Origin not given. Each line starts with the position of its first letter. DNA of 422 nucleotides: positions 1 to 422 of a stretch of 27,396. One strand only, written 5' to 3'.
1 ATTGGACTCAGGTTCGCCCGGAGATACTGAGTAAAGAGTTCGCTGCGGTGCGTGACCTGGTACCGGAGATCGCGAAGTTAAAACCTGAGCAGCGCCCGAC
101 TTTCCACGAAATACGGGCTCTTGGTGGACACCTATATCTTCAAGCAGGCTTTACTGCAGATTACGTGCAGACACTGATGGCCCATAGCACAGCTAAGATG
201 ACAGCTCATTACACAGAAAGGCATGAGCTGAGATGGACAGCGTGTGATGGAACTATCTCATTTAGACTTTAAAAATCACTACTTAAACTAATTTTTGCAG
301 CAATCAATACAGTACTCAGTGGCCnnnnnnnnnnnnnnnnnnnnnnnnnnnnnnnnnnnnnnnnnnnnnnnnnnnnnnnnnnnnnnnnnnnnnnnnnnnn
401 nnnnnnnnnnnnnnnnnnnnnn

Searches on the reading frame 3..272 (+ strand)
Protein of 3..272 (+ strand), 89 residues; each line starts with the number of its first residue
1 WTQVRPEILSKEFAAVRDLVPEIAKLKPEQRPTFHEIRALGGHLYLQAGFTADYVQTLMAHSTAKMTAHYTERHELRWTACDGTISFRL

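Call 79: search_protein_families(library=pfam, proteins=[window:3-272:+], max_evalue=0.001)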
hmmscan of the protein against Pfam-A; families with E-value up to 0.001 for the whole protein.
window:3-272:+ (89 aa): 1 family
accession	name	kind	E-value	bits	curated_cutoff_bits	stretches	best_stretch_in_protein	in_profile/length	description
PF00589.27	Phage_integrase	-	1.7e-06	28.4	27.1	1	24-73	118-168/172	Phage integrase family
